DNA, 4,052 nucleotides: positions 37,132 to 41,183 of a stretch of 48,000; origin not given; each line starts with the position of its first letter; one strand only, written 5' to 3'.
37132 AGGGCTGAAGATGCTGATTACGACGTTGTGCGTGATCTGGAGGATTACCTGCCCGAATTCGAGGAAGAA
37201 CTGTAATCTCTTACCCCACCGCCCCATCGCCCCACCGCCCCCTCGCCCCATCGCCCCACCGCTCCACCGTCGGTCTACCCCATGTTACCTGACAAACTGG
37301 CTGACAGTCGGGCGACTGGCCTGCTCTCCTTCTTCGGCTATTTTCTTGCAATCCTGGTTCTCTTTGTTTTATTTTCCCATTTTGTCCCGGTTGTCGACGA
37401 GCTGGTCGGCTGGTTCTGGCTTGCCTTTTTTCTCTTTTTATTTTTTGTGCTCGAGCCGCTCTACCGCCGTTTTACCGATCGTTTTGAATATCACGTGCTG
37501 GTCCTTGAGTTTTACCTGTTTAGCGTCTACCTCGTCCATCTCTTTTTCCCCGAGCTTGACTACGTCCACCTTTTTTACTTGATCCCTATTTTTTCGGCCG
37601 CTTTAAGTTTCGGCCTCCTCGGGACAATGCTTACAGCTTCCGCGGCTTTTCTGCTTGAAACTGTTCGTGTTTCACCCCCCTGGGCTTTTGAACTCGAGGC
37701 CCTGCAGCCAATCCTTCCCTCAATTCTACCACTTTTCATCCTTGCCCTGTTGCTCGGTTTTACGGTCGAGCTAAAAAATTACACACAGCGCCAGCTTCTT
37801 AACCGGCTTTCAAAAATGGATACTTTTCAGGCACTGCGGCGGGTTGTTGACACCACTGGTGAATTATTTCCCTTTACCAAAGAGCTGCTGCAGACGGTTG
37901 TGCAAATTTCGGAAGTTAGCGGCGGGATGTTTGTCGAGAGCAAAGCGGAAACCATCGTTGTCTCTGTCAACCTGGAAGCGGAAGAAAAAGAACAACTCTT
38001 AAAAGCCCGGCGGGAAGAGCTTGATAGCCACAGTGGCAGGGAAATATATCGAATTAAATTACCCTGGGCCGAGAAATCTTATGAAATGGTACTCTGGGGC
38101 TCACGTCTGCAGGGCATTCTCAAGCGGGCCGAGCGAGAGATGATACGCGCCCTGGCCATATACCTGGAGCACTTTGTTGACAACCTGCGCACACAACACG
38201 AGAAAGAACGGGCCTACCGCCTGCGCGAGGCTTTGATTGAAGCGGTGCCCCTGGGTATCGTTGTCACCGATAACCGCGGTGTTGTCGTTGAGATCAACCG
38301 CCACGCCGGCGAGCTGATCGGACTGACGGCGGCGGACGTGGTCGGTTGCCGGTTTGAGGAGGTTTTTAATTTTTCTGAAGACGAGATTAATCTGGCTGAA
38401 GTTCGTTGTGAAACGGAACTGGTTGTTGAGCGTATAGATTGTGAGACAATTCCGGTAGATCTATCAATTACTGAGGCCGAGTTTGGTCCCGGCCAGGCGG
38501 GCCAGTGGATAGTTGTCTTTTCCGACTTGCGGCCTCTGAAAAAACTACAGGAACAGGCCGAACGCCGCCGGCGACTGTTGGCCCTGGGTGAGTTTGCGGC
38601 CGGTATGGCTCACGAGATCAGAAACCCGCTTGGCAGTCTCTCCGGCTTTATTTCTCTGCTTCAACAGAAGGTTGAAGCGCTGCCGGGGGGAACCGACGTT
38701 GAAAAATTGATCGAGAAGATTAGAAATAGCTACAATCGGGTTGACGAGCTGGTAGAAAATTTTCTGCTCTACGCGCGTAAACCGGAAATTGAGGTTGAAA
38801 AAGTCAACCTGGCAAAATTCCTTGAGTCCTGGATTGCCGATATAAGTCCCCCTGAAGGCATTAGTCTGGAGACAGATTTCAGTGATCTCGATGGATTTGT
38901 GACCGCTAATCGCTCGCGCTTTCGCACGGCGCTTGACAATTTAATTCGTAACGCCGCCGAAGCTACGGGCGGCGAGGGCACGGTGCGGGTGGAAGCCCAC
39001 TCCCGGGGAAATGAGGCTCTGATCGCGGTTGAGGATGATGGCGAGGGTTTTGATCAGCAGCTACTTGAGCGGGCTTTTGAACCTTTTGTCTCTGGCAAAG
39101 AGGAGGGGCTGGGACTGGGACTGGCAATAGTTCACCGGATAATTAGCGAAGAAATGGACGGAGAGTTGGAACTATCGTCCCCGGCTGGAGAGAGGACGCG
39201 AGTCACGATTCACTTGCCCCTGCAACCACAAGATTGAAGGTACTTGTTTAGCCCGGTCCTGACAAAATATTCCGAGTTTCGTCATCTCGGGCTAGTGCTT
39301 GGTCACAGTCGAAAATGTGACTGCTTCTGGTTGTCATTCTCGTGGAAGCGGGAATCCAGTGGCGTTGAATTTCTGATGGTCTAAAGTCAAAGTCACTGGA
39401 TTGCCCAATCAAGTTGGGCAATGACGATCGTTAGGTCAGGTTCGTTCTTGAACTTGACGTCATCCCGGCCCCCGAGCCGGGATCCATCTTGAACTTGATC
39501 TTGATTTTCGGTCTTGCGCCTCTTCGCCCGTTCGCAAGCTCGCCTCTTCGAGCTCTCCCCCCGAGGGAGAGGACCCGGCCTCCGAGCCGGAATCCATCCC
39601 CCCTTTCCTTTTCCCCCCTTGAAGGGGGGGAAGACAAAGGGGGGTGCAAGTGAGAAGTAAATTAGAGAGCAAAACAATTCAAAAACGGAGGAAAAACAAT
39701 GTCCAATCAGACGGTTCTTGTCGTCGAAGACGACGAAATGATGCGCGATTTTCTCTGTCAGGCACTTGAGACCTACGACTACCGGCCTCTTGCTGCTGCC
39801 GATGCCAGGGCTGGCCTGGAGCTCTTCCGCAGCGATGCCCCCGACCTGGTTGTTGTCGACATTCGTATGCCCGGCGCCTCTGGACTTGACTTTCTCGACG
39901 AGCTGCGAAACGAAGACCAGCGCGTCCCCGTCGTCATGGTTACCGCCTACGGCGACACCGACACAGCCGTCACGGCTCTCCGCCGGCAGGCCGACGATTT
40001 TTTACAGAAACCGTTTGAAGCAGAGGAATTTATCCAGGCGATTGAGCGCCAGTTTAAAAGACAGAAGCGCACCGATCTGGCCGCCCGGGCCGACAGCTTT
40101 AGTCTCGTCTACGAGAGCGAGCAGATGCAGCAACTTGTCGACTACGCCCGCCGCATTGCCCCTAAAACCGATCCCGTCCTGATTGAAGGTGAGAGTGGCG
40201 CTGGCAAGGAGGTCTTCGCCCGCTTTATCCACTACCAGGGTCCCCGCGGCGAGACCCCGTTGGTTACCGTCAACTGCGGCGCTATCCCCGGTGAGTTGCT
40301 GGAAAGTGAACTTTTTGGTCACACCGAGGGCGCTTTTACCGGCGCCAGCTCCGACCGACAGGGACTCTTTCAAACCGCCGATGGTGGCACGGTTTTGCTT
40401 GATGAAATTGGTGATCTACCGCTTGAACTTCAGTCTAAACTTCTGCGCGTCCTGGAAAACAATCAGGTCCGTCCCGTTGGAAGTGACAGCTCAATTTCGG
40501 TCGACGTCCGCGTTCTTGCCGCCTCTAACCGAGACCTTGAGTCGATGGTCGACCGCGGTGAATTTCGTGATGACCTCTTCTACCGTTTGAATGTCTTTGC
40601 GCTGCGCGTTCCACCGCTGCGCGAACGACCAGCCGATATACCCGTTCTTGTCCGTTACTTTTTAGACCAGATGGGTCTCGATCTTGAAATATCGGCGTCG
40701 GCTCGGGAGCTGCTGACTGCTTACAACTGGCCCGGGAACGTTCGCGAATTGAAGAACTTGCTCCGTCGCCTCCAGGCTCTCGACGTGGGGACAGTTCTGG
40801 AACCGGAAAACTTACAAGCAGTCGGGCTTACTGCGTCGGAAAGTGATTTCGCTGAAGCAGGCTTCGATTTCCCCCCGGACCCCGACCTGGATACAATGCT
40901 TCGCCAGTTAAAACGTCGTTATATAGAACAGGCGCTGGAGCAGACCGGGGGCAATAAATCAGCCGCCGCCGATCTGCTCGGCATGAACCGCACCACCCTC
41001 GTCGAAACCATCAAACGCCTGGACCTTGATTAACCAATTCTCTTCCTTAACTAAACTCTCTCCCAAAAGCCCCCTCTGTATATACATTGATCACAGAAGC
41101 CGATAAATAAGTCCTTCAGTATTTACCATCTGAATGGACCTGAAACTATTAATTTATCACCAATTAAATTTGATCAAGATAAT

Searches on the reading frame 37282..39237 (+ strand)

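Call 41: search_protein_families(library=pfam, proteins=[window:37282-39237:+], max_evalue=0.00001)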
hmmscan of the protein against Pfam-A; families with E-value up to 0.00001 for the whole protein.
window:37282-39237:+ (651 aa): 3 families
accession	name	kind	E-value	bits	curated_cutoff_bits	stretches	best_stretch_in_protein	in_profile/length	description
PF02518.31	HATPase_c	-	2.8e-24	86.1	26.4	1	544-648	3-110/111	Histidine kinase-, DNA gyrase B-, and HSP90-like ATPase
PF00512.31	HisKA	-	3.6e-15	56.2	26.9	1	435-500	2-63/66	His Kinase A (phospho-acceptor) domain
PF00989.32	PAS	-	4.8e-06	27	22.6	0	315-368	3-56/113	PAS fold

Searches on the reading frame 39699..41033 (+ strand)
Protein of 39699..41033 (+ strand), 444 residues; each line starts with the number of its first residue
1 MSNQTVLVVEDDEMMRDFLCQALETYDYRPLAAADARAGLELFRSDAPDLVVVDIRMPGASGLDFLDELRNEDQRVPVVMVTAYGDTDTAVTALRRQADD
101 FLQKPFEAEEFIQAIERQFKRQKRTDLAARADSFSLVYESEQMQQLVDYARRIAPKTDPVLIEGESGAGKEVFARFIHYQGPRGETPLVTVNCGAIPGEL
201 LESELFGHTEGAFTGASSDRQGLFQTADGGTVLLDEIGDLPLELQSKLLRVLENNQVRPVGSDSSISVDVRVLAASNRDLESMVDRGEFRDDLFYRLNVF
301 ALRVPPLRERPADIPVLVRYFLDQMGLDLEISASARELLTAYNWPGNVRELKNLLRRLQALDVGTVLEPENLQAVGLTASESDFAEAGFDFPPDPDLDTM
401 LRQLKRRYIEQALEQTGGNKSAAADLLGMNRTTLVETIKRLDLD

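Call 41: search_protein_families(library=pfam, proteins=[window:39699-41033:+], max_evalue=0.00001)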
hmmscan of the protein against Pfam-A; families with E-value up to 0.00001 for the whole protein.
window:39699-41033:+ (444 aa): 5 families
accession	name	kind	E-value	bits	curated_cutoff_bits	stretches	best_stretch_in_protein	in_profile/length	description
PF00158.32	Sigma54_activat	-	4.2e-68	228.7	20.2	1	137-302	2-167/168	Sigma-54 interaction domain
PF00072.30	Response_reg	-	6.5e-30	104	30.2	1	6-116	1-111/111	Response regulator receiver domain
PF14532.12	Sigma54_activ_2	-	1.6e-19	70.9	25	1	140-307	4-138/138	Sigma-54 interaction domain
PF25601.1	AAA_lid_14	-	1.7e-18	66.6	27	1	308-381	1-79/87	AAA+ ATPase lid domain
PF02954.25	HTH_8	-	3e-12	46.5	22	1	401-440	2-41/42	Bacterial regulatory protein, Fis family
